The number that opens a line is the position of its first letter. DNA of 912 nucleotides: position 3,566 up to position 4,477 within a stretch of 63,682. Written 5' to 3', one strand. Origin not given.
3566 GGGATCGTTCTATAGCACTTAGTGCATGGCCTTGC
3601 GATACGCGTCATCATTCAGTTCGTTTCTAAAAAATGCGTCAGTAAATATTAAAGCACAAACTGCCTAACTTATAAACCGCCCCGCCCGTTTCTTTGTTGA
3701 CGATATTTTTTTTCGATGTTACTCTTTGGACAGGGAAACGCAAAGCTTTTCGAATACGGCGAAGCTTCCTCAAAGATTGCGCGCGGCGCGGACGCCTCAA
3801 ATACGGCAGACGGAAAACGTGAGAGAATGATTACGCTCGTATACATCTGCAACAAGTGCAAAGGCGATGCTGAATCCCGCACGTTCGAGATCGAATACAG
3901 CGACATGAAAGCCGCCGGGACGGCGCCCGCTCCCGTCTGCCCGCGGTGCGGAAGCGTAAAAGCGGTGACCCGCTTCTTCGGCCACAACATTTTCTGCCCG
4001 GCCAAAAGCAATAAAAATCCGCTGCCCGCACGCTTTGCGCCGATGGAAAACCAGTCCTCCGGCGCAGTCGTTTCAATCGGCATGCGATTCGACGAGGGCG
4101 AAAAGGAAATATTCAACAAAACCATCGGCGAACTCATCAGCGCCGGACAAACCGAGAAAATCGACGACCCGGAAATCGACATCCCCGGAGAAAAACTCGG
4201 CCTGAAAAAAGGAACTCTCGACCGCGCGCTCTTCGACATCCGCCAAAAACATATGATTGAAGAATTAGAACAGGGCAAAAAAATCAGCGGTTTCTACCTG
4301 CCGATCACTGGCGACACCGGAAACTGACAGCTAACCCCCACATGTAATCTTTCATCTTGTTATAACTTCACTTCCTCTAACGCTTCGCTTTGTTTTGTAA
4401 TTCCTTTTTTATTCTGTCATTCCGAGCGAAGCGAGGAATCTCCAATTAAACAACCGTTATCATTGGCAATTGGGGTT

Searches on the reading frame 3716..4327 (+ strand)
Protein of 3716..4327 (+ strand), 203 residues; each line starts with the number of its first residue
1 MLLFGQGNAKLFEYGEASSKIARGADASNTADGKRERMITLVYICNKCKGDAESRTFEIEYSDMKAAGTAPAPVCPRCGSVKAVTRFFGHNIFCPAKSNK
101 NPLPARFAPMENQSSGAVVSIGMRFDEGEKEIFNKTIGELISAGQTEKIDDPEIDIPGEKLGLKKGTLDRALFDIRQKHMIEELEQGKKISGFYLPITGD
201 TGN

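Call 54: search_protein_families(library=pfam, proteins=[window:3716-4327:+], max_evalue=0.0001)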
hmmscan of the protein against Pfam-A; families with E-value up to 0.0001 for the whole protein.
window:3716-4327:+ (203 aa): 1 family
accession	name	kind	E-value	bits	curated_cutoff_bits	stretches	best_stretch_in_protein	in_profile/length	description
PF24292.1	DUF7479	-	7.9e-05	23.1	27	0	43-81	3-39/60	Domain of unknown function (DUF7479)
